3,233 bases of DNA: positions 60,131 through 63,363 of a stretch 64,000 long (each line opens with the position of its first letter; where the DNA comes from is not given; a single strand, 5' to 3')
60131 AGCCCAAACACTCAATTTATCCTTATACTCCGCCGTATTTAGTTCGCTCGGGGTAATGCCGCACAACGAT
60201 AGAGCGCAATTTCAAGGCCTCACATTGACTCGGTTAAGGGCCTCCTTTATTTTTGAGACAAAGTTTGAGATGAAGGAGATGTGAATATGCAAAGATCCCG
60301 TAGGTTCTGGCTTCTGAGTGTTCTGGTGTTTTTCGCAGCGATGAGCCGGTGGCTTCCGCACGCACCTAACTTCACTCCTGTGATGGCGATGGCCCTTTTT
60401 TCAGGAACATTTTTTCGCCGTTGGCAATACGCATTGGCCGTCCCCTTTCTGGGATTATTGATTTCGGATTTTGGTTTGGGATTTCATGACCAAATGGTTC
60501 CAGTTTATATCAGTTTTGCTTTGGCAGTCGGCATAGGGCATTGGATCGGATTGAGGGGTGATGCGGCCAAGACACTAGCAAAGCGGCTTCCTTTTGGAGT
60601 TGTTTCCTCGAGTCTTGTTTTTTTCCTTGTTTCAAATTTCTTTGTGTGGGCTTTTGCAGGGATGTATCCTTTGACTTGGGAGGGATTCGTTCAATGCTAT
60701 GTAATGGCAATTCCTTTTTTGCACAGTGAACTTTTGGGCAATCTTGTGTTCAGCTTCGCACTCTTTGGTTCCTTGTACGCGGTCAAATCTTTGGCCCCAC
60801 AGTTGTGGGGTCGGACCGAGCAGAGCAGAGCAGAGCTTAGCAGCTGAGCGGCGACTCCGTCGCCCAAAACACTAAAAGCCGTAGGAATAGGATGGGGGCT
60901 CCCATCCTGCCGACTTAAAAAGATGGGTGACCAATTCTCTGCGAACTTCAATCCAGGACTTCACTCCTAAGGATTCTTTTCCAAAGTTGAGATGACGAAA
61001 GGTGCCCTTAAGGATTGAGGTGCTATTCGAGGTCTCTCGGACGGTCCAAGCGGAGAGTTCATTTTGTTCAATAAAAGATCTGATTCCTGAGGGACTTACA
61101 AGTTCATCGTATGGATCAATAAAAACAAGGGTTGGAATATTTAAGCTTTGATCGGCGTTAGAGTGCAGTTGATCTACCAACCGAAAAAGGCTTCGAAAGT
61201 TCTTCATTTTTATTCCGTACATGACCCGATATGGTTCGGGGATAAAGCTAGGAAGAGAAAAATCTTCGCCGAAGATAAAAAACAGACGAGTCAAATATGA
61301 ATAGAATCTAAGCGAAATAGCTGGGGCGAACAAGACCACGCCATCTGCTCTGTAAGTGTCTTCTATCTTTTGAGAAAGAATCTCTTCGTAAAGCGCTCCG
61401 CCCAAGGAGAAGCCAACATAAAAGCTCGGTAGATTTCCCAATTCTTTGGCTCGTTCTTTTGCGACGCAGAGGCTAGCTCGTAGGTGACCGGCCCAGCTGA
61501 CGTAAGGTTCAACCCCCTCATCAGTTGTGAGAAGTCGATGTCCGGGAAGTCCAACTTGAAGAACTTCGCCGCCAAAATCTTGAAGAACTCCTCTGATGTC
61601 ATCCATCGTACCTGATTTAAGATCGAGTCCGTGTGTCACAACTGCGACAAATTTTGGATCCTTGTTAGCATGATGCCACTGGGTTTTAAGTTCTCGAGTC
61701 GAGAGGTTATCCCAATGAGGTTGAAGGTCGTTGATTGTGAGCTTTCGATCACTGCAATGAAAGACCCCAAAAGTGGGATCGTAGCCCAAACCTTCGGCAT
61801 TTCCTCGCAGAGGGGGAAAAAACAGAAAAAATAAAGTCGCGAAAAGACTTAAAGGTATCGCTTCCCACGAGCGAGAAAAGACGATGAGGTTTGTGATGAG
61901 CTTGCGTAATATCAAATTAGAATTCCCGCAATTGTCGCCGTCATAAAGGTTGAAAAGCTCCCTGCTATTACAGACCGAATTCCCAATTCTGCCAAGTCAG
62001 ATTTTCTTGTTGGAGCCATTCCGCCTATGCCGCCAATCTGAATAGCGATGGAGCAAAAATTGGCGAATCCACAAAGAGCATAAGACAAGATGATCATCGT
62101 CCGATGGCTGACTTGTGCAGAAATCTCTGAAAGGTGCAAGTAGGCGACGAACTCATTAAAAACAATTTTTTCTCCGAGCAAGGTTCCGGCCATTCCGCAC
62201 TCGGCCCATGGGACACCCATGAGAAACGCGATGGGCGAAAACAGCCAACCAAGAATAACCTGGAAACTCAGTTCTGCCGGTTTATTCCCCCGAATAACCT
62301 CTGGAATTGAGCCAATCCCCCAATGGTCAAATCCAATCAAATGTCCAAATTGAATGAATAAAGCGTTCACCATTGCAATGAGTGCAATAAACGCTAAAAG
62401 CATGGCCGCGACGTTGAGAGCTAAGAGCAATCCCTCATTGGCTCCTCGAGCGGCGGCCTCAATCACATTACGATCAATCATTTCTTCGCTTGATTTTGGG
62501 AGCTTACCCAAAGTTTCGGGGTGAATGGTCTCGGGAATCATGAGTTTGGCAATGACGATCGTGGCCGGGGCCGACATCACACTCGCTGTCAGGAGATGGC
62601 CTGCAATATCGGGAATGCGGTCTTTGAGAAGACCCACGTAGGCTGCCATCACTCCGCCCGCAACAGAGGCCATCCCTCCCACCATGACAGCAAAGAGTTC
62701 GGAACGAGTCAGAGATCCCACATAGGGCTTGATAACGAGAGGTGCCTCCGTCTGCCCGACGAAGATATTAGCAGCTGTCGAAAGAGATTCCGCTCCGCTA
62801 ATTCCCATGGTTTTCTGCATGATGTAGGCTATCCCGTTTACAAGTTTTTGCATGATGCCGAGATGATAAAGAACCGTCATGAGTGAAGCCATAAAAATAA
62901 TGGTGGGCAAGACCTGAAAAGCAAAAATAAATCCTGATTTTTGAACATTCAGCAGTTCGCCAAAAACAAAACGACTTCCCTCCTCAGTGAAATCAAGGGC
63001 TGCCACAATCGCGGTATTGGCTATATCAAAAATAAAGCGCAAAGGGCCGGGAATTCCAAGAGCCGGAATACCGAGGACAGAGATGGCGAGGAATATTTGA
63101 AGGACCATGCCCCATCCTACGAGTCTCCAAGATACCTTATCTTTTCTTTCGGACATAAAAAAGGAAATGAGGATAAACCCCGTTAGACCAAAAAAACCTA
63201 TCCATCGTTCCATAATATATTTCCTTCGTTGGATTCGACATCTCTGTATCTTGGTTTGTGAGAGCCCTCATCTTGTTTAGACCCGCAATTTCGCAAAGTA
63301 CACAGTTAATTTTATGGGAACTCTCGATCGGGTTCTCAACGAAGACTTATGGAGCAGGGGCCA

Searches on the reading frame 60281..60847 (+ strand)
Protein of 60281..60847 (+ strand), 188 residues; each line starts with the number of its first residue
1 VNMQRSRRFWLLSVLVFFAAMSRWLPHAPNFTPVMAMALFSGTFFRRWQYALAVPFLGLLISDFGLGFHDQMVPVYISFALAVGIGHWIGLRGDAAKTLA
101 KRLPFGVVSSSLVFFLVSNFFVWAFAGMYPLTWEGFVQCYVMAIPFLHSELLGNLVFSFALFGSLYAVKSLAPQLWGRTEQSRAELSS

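Call 27: search_protein_families(library=pfam, proteins=[window:60281-60847:+], max_evalue=0.001)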
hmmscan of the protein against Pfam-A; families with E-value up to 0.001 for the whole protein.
window:60281-60847:+ (188 aa): 1 family
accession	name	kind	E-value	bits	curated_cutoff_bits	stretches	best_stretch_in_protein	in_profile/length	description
PF20221.3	DUF6580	-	9.4e-47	159.7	27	1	6-174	4-161/162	Family of unknown function (DUF6580)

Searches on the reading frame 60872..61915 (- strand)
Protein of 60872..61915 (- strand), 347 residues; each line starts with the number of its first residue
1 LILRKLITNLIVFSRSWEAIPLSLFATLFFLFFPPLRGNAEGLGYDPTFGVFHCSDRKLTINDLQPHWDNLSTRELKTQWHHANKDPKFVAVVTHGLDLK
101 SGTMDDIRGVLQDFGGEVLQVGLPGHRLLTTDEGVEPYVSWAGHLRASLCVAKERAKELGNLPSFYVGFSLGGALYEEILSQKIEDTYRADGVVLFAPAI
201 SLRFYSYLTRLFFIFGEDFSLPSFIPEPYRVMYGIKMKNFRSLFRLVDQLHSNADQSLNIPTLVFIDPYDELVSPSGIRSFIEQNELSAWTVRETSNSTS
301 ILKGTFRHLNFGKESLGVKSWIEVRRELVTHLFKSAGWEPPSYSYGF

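Call 27: search_protein_families(library=pfam, proteins=[window:60872-61915:-], max_evalue=0.001)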
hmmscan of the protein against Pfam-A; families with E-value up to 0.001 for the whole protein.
window:60872-61915:- (347 aa): 1 family
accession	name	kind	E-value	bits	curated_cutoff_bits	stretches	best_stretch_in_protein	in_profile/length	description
PF12146.15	Hydrolase_4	-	4.1e-09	36.5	27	1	86-205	2-116/239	Serine aminopeptidase, S33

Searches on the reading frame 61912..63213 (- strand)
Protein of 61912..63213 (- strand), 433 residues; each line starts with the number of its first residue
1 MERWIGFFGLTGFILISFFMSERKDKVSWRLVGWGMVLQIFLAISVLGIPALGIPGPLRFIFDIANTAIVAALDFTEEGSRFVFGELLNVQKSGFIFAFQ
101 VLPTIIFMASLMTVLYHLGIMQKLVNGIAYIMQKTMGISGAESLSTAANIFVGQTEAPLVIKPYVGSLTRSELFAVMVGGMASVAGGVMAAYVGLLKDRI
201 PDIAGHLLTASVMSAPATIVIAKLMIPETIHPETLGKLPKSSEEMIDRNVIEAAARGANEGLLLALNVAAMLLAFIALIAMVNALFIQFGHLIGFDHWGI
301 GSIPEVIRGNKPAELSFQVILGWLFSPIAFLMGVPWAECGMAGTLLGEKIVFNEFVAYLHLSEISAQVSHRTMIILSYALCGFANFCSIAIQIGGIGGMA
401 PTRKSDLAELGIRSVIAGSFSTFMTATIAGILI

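Call 27: search_protein_families(library=pfam, proteins=[window:61912-63213:-], max_evalue=0.001)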
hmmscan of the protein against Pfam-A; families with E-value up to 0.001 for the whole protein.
window:61912-63213:- (433 aa): 3 families
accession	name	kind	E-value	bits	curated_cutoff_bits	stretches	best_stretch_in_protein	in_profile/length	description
PF07662.18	Nucleos_tra2_C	-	2.4e-75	253.3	32.3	1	206-430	1-213/213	Na+ dependent nucleoside transporter C-terminus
PF07670.19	Gate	-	1.5e-18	67.6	29.6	1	98-197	1-102/104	Nucleoside recognition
PF01773.25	Nucleos_tra2_N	-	3.2e-16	60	27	1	8-87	1-74/74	Na+ dependent nucleoside transporter N-terminus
